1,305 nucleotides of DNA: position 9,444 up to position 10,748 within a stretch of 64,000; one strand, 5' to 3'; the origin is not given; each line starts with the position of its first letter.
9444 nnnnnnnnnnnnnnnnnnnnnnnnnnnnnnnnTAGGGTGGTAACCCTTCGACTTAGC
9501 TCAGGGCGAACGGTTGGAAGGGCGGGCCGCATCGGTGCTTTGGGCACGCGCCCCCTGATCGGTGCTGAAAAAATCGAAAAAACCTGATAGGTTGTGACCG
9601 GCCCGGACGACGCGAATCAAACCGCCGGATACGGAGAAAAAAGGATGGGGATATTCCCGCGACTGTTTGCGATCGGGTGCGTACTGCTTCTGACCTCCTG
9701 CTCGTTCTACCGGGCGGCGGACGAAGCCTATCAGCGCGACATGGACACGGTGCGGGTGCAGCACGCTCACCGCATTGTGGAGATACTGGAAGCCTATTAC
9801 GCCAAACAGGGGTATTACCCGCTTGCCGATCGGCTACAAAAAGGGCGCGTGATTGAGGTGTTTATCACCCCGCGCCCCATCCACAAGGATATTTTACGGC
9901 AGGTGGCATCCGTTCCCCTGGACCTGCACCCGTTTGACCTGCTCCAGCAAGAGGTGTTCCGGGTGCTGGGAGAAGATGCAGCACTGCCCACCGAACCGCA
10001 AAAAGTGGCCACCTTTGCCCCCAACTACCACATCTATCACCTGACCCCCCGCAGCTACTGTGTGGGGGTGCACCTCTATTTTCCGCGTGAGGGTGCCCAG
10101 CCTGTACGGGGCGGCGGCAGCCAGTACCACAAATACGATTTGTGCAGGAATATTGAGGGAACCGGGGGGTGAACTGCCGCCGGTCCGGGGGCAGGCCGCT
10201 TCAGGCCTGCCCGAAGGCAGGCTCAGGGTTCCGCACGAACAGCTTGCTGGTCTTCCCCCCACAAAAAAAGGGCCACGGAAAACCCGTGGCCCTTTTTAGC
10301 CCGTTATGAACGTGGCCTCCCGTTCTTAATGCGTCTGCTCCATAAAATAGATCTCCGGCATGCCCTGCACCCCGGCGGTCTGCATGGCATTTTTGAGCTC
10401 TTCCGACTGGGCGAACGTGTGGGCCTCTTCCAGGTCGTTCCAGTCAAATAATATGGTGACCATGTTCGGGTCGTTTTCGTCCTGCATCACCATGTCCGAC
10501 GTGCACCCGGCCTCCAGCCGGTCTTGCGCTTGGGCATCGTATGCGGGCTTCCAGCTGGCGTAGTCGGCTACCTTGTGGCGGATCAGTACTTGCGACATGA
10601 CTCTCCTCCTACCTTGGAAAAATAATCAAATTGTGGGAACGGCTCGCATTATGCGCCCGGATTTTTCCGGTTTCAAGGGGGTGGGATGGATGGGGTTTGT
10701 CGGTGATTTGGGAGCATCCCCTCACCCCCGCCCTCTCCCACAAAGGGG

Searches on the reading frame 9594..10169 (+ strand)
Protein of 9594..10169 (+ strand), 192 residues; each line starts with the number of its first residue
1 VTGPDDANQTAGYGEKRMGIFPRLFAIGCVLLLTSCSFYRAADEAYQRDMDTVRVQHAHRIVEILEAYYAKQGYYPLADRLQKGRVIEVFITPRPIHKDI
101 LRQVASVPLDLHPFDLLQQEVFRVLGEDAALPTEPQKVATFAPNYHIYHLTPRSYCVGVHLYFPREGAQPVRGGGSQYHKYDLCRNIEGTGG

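Call 4: search_protein_families(library=pfam, proteins=[window:9594-10169:+], max_evalue=1)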
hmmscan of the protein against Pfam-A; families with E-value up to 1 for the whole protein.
window:9594-10169:+ (192 aa): 1 family
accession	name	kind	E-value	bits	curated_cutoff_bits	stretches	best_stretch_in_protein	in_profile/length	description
PF10304.15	RTP1_C2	-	0.24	11.5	21.1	1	39-67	6-34/34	Required for nuclear transport of RNA pol II C-terminus 2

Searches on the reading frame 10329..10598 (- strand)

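Call 4: search_protein_families(library=pfam, proteins=[window:10329-10598:-], max_evalue=1)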
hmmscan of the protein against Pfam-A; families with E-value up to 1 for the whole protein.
window:10329-10598:- (90 aa): 1 family
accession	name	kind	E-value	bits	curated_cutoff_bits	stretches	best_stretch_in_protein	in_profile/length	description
PF03992.22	ABM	-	0.00032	21.2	23.1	1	28-73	32-77/78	Antibiotic biosynthesis monooxygenase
